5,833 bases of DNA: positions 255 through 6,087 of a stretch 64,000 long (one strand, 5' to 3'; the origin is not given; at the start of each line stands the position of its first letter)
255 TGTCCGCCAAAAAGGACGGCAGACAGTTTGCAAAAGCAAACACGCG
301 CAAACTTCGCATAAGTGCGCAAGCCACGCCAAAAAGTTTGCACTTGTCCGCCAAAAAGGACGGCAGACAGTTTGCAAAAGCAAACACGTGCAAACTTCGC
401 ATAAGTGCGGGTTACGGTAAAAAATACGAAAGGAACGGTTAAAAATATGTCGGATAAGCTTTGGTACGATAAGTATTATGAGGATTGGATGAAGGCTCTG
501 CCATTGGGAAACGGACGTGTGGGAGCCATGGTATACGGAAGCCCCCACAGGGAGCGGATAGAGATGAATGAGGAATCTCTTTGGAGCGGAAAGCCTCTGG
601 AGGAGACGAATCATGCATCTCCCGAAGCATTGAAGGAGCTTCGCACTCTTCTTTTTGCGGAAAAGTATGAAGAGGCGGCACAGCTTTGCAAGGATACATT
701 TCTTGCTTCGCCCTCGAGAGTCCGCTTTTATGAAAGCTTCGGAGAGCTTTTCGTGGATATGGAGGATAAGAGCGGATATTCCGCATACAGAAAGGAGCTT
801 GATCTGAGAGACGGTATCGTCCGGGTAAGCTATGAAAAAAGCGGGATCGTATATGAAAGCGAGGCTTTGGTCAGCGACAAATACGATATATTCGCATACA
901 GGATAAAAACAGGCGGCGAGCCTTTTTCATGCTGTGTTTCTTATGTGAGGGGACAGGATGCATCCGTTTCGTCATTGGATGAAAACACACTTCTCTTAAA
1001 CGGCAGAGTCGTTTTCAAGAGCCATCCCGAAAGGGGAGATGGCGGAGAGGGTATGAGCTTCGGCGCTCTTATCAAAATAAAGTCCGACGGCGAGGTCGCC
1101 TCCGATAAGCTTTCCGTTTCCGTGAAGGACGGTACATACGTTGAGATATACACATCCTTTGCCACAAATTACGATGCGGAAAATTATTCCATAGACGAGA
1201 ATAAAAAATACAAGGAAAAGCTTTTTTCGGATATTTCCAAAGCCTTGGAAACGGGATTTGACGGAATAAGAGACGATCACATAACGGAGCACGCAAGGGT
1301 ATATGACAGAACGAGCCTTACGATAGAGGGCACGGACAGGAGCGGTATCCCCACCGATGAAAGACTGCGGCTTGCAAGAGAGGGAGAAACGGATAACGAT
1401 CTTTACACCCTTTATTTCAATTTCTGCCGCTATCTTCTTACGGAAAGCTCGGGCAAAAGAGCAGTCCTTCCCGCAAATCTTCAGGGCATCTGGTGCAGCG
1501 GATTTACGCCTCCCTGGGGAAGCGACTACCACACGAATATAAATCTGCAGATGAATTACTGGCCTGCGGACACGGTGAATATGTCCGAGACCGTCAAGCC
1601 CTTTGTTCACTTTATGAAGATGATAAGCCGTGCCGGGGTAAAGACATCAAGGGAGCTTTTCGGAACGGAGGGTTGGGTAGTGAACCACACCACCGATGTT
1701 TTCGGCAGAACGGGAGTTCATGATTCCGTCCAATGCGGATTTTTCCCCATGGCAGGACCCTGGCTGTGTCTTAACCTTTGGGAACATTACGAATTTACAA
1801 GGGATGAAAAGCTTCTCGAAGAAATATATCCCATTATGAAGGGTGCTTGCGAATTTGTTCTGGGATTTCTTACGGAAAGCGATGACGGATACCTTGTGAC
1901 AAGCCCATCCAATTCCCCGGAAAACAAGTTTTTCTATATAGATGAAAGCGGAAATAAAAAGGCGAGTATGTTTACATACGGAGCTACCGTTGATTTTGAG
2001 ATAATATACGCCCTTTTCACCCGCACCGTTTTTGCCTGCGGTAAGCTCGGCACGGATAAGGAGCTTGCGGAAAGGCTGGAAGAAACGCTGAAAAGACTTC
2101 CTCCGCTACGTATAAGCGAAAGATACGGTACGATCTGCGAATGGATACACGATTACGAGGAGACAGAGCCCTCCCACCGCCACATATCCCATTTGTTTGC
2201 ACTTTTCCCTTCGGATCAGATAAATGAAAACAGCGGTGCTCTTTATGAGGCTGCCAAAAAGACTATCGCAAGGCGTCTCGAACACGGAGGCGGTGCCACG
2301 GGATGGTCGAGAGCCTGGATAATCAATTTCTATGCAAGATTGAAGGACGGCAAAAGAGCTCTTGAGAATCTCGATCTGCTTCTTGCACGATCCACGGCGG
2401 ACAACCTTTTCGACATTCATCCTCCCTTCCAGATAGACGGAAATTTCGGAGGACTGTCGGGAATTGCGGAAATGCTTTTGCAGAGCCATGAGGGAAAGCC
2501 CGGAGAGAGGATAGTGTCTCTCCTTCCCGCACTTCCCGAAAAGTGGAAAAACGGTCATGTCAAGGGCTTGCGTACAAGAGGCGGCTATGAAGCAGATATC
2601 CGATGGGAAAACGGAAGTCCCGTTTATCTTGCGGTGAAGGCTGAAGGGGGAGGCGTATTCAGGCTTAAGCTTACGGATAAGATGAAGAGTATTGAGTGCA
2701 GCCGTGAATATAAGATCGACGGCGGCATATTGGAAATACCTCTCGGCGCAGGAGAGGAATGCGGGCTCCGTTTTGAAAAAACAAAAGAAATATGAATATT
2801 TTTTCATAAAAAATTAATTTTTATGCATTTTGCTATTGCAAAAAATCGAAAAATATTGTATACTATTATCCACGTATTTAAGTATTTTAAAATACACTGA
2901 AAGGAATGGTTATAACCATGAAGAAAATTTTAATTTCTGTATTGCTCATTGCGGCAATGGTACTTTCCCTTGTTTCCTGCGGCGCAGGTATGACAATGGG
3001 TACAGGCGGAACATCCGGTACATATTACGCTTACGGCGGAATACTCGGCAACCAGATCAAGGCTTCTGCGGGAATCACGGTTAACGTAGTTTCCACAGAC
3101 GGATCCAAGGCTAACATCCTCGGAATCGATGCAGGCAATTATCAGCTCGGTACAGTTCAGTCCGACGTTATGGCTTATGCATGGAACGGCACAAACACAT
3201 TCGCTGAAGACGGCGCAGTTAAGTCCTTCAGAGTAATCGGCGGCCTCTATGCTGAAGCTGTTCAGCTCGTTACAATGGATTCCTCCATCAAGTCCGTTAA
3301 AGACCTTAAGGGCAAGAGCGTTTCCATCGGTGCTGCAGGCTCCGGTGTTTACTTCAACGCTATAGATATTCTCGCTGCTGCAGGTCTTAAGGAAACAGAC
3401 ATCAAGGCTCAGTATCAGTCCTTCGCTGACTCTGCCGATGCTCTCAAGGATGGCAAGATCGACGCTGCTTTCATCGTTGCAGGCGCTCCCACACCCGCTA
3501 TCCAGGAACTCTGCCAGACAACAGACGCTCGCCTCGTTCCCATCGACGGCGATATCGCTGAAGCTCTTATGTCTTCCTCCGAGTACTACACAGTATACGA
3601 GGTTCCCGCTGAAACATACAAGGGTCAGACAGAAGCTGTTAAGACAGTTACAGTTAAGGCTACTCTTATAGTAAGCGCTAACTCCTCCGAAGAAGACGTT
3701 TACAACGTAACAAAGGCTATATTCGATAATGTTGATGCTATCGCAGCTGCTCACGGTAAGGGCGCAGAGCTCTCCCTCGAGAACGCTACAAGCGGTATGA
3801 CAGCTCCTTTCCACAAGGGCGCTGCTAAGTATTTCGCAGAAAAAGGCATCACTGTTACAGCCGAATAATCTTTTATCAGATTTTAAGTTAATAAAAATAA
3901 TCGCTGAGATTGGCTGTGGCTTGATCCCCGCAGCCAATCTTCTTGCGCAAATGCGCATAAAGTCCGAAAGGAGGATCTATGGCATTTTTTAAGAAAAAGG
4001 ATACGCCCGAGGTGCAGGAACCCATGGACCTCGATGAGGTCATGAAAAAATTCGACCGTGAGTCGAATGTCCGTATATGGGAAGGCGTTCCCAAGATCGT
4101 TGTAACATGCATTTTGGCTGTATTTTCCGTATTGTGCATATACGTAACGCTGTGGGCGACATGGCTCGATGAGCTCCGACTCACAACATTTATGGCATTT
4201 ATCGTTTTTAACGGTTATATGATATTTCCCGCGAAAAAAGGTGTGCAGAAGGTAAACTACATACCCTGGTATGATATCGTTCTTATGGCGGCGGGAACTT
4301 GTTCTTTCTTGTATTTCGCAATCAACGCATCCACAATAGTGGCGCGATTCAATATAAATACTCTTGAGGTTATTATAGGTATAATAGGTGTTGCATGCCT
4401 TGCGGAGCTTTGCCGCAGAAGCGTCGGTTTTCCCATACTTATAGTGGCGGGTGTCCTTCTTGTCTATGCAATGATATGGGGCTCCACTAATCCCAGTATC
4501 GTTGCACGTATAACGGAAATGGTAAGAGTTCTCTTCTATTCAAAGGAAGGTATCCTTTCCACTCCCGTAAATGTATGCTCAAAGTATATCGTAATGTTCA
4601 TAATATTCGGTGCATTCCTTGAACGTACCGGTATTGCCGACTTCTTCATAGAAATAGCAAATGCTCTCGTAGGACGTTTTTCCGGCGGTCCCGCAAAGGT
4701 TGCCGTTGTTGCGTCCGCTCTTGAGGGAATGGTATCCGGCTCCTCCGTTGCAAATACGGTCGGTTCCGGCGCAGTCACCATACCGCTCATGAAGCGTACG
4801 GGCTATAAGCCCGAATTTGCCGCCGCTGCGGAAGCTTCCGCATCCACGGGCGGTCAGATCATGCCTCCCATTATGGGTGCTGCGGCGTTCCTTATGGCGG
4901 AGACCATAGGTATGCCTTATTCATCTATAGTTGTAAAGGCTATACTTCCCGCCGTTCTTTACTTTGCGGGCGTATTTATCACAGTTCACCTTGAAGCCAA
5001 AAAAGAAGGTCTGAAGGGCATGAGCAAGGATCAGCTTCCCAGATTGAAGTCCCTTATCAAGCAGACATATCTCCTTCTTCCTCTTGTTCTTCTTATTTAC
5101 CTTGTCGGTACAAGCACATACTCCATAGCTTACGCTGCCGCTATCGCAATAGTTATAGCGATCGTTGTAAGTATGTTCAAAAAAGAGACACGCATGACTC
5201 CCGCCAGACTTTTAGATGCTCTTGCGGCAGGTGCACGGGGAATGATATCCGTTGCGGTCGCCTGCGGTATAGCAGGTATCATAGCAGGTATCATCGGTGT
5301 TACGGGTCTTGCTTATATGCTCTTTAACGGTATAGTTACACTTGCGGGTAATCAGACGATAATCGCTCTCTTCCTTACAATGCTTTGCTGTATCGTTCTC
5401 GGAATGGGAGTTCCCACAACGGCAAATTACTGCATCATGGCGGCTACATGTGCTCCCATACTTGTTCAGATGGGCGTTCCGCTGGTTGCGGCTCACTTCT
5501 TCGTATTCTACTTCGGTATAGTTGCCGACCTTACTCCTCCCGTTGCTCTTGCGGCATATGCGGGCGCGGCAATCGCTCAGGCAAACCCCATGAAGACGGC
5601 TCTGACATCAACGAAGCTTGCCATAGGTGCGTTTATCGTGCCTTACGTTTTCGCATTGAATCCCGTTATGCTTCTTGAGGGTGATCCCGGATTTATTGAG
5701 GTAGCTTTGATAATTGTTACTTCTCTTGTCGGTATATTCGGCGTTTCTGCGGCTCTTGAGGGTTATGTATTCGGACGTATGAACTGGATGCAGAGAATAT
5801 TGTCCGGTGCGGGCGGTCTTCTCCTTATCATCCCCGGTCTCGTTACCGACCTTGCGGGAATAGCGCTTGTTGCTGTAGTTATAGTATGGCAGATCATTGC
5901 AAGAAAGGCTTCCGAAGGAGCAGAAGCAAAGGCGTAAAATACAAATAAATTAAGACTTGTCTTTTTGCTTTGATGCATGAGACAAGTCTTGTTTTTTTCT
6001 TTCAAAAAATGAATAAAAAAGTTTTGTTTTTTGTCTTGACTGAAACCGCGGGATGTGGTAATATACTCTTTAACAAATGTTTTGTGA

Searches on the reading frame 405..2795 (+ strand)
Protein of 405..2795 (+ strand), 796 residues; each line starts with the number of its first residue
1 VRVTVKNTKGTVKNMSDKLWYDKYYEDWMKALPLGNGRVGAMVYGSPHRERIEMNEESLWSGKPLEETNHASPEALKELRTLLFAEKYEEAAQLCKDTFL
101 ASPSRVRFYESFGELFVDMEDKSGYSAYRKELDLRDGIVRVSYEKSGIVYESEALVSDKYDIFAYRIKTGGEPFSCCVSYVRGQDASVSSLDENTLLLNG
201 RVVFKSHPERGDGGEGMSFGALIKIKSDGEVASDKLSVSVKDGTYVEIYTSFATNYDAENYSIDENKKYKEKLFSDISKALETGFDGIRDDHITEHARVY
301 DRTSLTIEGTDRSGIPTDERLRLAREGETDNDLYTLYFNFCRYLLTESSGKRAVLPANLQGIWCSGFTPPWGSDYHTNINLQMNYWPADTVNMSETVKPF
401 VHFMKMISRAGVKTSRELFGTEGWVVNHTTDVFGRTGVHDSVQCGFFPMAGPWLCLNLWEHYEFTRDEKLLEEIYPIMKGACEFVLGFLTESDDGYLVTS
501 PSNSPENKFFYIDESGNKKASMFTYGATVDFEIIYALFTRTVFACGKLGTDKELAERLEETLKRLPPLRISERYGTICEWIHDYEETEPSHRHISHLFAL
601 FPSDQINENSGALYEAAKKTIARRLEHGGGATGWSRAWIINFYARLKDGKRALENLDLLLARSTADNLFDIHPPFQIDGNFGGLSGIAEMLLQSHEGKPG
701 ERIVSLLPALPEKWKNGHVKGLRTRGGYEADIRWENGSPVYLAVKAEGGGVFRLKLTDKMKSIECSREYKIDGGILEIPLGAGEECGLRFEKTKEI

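Call 4: search_protein_families(library=pfam, proteins=[window:405-2795:+], max_evalue=0.01)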
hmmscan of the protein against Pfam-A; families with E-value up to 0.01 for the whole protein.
window:405-2795:+ (796 aa): 4 families
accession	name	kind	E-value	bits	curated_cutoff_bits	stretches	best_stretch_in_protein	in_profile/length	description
PF22124.2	Glyco_hydro_95_cat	-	3.8e-151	504.1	27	1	285-691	2-408/408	Glycosyl hydrolase family 95 catalytic domain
PF14498.12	Glyco_hyd_65N_2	-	1.8e-55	188.9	27.7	1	19-258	1-233/234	Glycosyl hydrolase family 65, N-terminal domain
PF21307.2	Glyco_hydro_95_C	-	2.6e-16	60.3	27.6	1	693-767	1-70/94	Glycoside hydrolase family 95, C-terminal domain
PF12686.12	DUF3800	-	0.0032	18.6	21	0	509-598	1-92/149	Protein of unknown function (DUF3800)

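Call 5: search_protein_families(library=ncbifam, proteins=[window:405-2795:+], max_evalue=0.01)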
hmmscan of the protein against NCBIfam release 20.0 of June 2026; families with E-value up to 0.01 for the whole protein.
window:405-2795:+ (796 aa): 0 families

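Call 63: search_solved_structures(query=window:405-2795:+, max_evalue=1e-30)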
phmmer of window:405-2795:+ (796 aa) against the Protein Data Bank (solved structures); distinct sequences matched with E-value up to 1e-30: 9.
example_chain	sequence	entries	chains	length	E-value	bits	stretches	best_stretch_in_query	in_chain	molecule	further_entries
2rdy_A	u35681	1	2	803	2.9e-141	475.6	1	15-746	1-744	BH0842 protein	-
7kmq_A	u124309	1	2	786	3.8e-137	462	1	18-762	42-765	Glyco_hyd_65N_2 domain-containing protein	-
4ufc_A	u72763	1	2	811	1.7e-131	443.3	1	13-755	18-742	GH95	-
8zbv_A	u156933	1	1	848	8.7e-119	401.3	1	18-740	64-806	Alpha-L-fucosidase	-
7zo0_A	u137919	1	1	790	1.9e-95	324.1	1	108-747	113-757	GH95 family alpha-1,2-fucosidase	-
7znz_A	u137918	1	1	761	2.8e-95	323.5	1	108-745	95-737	FucOB, a GH95 family alpha-1,2-fucosidase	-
2eab_A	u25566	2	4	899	1.4e-83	284.8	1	30-507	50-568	Alpha-fucosidase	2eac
2ead_A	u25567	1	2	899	2.4e-83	284.1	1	30-491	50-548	Alpha-fucosidase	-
2eae_A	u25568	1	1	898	1.8e-82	281.1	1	30-507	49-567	Alpha-fucosidase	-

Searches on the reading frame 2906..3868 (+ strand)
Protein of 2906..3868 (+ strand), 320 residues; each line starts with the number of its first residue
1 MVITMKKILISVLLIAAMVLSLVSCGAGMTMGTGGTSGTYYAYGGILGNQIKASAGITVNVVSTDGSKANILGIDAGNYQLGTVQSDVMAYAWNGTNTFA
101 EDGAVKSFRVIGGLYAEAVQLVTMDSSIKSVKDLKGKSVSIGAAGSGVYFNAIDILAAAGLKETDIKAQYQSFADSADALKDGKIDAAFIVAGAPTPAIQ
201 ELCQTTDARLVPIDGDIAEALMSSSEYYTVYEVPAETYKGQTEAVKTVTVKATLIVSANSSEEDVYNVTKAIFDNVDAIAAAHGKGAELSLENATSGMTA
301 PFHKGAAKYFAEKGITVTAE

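Call 4: search_protein_families(library=pfam, proteins=[window:2906-3868:+], max_evalue=0.01)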
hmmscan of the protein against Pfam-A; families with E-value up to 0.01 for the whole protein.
window:2906-3868:+ (320 aa): 3 families
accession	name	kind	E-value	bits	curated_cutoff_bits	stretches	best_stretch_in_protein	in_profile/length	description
PF16868.10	NMT1_3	-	1.5e-78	264.8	27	1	31-314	1-289/289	NMT1-like family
PF12974.12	Phosphonate-bd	-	9.5e-08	32.1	27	1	51-195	23-167/242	ABC transporter, phosphonate, periplasmic substrate-binding protein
PF09084.16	NMT1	-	3.7e-07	30.7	20.5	1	111-192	66-149/216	NMT1/THI5 like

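Call 5: search_protein_families(library=ncbifam, proteins=[window:2906-3868:+], max_evalue=0.01)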
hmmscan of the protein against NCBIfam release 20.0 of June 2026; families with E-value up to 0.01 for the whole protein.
window:2906-3868:+ (320 aa): 5 families
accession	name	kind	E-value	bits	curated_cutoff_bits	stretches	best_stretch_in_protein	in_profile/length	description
TIGR02122.1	TRAP_TAXI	subfamily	1.3e-94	316.6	84.35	1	5-314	1-320/320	TAXI family TRAP transporter solute-binding subunit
TIGR01728.1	SsuA_fam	subfamily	2.9e-14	53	163.5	1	113-262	77-222/290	aliphatic sulfonate ABC transporter substrate-binding protein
NF008588.0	PRK11553.1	subfamily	1e-09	37.8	299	1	119-190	112-182/319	aliphatic sulfonate ABC transporter substrate-binding protein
NF040750.1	tetrathio_HK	equivalog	0.0024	16.4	750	1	118-190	99-175/555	tetrathionate respiration histidine kinase TtrS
TIGR03524.1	GldJ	equivalog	0.0025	16.5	458.2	1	6-99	3-88/559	gliding motility lipoprotein GldJ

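Call 49: search_solved_structures(query=window:2906-3868:+, max_evalue=0.00001)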
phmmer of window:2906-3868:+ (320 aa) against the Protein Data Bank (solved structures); distinct sequences matched with E-value up to 0.00001: 7.
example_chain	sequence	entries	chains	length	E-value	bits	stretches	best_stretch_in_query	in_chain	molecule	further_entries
8s4j_A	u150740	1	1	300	1e-49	172.7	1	29-315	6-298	TAXI family TRAP transporter solute-binding subunit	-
9ibo_A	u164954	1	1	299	1.1e-49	172.6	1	29-315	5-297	TAXI family TRAP transporter solute-binding subunit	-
9oz4_A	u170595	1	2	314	1.3e-49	172.3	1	30-315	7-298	TRAP transporter solute receptor, TAXI family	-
1us4_A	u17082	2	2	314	2.1e-49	171.6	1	15-315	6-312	PUTATIVE GLUR0 LIGAND BINDING CORE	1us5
8u79_A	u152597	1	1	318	9.5e-49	169.5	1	29-315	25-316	Immunogenic protein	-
4ddd_A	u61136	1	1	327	1.8e-35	125.9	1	30-314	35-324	Immunogenic protein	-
9ibp_A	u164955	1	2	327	7.5e-33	117.3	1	30-319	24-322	Immunogenic protein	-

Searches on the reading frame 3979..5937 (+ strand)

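Call 4: search_protein_families(library=pfam, proteins=[window:3979-5937:+], max_evalue=0.01)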
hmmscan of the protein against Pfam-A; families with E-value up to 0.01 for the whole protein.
window:3979-5937:+ (652 aa): 1 family
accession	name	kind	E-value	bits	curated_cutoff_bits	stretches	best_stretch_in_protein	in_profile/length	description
PF06808.19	DctM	-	3.4e-91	306.6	23.8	1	138-566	3-406/413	Tripartite ATP-independent periplasmic transporter, DctM component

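Call 5: search_protein_families(library=ncbifam, proteins=[window:3979-5937:+], max_evalue=0.01)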
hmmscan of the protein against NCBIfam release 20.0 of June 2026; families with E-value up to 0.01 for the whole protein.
window:3979-5937:+ (652 aa): 4 families
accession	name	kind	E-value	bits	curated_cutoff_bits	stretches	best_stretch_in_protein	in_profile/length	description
TIGR02123.1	TRAP_fused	subfamily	6.7e-195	649.3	320.65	1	40-643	3-613/615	TRAP transporter fused permease subunit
TIGR00786.1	dctM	subfamily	1.6e-29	102.9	268.45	1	204-538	43-374/405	TRAP transporter large permease subunit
NF011634.1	PRK15060.1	equivalog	1.6e-10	40.6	800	1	204-524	59-376/425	2,3-diketo-L-gulonate TRAP transporter large permease YiaN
NF008527.1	PRK11463.1-1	exception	0.0053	16.3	150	1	612-647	101-135/191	FxsA family membrane protein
